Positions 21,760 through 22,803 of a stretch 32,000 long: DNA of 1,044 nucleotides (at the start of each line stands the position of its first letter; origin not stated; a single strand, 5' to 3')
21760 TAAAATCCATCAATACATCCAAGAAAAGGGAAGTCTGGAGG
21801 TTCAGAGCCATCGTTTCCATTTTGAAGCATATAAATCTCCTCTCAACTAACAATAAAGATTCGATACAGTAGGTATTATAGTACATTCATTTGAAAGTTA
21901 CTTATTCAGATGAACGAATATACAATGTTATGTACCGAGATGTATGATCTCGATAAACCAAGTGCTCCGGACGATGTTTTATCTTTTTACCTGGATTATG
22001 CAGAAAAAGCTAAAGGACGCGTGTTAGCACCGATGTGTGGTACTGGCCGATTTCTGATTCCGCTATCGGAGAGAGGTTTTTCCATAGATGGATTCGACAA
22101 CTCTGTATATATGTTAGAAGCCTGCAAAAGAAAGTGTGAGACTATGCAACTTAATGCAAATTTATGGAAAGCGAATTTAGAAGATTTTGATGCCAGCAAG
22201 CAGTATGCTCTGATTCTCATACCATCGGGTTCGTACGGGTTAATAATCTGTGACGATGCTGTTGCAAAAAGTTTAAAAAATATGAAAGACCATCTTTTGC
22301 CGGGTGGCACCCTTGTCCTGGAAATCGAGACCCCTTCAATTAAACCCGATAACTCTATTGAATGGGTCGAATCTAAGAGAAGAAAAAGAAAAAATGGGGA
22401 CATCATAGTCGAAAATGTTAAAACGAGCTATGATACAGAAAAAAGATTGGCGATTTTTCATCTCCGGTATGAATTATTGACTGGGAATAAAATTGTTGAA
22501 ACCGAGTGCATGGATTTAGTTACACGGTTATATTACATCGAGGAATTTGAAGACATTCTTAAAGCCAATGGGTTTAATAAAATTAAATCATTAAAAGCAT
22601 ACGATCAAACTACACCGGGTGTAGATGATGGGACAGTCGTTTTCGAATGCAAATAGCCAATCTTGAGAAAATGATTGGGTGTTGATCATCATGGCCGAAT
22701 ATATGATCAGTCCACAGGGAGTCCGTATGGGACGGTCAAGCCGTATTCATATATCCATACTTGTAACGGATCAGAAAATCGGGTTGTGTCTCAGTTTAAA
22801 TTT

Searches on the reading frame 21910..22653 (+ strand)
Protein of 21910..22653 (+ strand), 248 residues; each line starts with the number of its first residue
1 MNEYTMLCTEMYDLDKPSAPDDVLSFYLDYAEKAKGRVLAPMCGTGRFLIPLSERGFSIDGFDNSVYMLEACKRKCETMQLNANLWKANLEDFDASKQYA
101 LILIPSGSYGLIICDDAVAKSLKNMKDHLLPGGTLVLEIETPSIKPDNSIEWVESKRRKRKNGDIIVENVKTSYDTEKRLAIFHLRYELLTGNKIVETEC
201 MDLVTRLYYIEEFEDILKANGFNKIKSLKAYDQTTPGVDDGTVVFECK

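Call 10: search_protein_families(library=pfam, proteins=[window:21910-22653:+], max_evalue=0.00001)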
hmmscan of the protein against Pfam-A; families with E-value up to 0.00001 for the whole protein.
window:21910-22653:+ (248 aa): 3 families
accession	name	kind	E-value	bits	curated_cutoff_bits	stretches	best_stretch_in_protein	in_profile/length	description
PF13649.12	Methyltransf_25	-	9.5e-11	42.7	27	1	39-133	2-97/97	Methyltransferase domain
PF13489.12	Methyltransf_23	-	8.8e-07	29.2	27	1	20-154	9-124/164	Methyltransferase domain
PF08241.18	Methyltransf_11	-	9.2e-06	26.7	21.2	0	43-137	5-95/95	Methyltransferase domain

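Call 74: search_protein_families(library=padloc, proteins=[window:21910-22653:+], max_evalue=0.001)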
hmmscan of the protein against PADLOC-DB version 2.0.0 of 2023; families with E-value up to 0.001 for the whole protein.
window:21910-22653:+ (248 aa): 1 family
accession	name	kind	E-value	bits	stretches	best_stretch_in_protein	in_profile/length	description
PDLC04134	mad2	-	2.8e-14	50.8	1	20-154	276-410/492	mads_2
